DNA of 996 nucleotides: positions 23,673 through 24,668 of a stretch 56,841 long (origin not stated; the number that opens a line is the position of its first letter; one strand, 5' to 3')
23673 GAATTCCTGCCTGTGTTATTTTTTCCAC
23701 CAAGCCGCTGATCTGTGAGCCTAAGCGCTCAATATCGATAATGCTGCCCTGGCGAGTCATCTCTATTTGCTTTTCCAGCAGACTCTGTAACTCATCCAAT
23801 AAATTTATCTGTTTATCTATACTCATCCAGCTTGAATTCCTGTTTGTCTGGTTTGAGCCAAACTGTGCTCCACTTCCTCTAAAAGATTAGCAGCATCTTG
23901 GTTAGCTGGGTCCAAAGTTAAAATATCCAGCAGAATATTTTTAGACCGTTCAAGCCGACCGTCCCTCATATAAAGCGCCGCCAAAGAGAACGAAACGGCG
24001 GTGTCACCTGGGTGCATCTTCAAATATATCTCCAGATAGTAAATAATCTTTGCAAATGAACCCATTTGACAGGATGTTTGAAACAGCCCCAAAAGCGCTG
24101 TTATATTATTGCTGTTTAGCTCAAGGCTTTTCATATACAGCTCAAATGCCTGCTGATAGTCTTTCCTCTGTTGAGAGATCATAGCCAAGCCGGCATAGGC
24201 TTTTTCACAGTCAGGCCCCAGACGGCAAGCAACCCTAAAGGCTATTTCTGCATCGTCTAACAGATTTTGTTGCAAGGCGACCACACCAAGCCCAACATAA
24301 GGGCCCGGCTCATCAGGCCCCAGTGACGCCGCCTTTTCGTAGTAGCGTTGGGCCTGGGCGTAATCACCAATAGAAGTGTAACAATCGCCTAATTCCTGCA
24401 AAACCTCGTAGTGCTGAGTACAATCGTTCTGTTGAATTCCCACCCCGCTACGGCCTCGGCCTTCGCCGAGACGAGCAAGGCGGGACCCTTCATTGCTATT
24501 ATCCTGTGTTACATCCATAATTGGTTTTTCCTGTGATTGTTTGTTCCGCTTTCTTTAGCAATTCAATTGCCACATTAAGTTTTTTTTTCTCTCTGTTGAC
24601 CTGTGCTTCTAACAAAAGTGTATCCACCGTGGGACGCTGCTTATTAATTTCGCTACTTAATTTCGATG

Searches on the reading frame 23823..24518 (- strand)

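Call 51: search_protein_families(library=pfam, proteins=[window:23823-24518:-])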
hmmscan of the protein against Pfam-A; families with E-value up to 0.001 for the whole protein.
window:23823-24518:- (231 aa): 20 families
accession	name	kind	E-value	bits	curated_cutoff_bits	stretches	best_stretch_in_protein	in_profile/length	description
PF07719.23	TPR_2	-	7.6e-19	66.7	27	2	38-69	2-33/34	Tetratricopeptide repeat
PF14559.12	TPR_19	-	5.2e-18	65.6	25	2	51-111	5-65/68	Tetratricopeptide repeat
PF13181.12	TPR_8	-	1.2e-16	59.8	25.7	1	38-68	2-32/34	Tetratricopeptide repeat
PF13428.12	TPR_14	-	2.2e-16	59.1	23.5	1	39-78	3-42/44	Tetratricopeptide repeat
PF00515.34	TPR_1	-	2.2e-14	53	27.8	2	106-138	2-34/34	Tetratricopeptide repeat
PF13432.12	TPR_16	-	4.3e-12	46.7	32.7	1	51-103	11-63/65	Tetratricopeptide repeat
PF13431.12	TPR_17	-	7.8e-12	44.9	24.4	0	127-158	1-32/34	Tetratricopeptide repeat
PF23914.1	TPR_CcmH_CycH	-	3.3e-11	43.7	42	1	75-171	54-153/158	Cytochrome c-type biogenesis protein H TPR domain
PF13424.12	TPR_12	-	7.3e-11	42.5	30.1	1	42-99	8-73/77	Tetratricopeptide repeat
PF13176.12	TPR_7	-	3.9e-10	39.4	27.9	1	40-72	2-34/36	Tetratricopeptide repeat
PF12895.13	ANAPC3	-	1.6e-06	28.8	27.2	0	83-150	1-67/82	Anaphase-promoting complex, cyclosome, subunit 3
PF13414.12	TPR_11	-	4.7e-06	26.6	26.8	0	44-84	1-41/42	TPR repeat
PF24575.1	TPR_Slam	-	0.00013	22.8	35.2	0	111-145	53-87/104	Surface lipoprotein assembly modifier, N-terminal TPR repeats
PF25063.1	ARM_TT21_C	-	0.00018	21.9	35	0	79-138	103-162/209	Tetratricopeptide repeat protein 21 C-terminal ARM domain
PF13374.12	TPR_10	-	0.00021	21.6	27.5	0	107-134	4-31/42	Tetratricopeptide repeat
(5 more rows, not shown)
